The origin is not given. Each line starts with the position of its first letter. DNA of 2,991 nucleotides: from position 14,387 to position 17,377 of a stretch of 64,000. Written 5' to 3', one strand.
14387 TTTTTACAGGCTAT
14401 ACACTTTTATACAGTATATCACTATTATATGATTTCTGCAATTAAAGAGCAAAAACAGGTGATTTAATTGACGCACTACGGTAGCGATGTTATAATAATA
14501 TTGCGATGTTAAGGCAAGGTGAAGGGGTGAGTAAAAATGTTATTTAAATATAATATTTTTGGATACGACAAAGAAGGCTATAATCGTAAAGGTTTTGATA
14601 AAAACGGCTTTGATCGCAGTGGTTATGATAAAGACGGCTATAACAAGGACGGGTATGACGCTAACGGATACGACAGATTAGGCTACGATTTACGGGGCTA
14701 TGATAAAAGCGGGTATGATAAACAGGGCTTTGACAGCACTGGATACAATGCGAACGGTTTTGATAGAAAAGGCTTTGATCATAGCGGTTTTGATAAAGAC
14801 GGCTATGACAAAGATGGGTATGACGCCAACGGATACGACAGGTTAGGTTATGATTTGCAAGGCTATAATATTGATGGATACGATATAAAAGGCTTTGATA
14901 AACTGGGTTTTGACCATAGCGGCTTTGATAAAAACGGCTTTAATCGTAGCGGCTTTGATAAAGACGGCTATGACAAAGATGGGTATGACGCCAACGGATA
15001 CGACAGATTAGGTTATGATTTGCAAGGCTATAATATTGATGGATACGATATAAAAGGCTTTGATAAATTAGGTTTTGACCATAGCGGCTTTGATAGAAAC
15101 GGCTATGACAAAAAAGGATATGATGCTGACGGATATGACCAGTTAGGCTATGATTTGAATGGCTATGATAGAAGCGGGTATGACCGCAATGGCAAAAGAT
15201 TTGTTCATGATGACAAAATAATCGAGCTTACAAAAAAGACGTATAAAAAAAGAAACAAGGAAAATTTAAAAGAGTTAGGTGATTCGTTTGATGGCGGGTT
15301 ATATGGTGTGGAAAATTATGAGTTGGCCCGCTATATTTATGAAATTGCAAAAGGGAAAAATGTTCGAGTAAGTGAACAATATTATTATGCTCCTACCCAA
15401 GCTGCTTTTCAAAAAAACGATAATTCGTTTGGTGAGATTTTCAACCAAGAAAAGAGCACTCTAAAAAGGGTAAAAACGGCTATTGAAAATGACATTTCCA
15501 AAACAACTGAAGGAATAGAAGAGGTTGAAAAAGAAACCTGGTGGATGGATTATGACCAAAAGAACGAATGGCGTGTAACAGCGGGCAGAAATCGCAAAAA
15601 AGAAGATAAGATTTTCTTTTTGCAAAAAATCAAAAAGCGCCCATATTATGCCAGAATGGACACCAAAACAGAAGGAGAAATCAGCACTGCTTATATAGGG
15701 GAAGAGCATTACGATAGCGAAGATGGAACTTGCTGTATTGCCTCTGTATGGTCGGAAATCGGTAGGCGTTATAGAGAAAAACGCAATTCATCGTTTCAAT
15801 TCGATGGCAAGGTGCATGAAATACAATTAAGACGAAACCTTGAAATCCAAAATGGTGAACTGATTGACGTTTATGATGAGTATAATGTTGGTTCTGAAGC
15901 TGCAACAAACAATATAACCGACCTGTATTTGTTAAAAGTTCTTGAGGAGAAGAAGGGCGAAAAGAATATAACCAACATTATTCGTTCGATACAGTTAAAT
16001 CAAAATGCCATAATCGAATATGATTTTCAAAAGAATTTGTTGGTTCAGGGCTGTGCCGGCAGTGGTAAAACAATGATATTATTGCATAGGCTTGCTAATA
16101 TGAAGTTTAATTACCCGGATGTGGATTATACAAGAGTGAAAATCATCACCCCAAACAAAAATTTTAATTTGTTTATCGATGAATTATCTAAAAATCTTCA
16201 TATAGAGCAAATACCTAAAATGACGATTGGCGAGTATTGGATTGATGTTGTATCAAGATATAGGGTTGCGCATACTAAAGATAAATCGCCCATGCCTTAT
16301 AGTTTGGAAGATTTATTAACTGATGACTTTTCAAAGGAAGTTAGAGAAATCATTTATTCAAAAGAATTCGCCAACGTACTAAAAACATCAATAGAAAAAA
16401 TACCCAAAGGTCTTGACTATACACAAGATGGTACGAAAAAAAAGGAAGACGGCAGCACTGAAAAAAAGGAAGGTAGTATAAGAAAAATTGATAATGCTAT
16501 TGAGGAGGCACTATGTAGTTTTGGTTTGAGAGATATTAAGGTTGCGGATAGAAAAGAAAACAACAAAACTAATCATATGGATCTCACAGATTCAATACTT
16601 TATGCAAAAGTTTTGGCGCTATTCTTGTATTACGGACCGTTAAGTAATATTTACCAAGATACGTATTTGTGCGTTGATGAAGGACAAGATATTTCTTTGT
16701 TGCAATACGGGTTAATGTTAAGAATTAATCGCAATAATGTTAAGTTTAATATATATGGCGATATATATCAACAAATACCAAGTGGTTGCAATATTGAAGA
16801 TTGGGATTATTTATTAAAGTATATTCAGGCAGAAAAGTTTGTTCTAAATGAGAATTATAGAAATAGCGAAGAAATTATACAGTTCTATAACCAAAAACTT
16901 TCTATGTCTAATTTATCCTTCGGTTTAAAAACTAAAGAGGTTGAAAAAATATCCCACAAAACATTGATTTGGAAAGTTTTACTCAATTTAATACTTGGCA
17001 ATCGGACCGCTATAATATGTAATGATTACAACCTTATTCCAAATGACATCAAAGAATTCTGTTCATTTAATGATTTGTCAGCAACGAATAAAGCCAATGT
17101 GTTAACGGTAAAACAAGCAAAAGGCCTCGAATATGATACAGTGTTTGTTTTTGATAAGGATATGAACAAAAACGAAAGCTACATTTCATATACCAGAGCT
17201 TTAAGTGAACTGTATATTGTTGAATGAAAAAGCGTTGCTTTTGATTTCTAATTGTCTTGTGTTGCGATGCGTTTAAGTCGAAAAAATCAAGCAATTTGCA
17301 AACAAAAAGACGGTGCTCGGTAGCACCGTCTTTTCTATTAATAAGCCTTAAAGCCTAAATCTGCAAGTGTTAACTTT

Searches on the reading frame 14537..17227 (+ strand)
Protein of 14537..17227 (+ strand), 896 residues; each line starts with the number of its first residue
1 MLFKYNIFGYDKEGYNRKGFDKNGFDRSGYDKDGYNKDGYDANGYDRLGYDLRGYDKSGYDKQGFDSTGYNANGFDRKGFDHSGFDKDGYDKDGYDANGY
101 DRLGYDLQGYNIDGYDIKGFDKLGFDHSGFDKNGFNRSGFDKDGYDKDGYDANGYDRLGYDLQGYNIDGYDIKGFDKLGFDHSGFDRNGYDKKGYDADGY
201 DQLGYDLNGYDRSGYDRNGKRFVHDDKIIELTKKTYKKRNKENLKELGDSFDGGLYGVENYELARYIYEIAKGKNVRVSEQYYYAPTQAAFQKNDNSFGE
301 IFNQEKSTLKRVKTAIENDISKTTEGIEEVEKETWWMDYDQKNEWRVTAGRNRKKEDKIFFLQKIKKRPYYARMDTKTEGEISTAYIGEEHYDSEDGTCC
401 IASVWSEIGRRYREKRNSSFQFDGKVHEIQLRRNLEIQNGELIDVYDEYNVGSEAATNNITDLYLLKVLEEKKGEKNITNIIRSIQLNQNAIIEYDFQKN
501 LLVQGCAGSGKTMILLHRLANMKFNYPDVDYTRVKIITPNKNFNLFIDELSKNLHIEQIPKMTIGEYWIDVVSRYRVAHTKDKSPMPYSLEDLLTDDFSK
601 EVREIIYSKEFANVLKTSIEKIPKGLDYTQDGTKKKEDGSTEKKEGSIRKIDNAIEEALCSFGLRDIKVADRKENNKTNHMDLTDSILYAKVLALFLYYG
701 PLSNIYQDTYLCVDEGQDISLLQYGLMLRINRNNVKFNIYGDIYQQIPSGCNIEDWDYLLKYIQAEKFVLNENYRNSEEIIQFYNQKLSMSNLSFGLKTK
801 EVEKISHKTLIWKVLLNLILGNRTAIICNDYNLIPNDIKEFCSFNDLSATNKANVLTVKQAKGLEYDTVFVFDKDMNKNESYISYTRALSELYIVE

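Call 32: search_protein_families(library=pfam, proteins=[window:14537-17227:+], max_evalue=0.00001)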
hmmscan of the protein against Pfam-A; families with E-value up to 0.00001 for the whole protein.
window:14537-17227:+ (896 aa): 2 families
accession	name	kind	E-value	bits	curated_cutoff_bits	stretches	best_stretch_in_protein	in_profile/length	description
PF13245.12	AAA_19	-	4.1e-08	33.9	25.1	1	490-750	3-133/134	AAA domain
PF00580.27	UvrD-helicase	-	5e-08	33.4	23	1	488-747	4-252/271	UvrD/REP helicase N-terminal domain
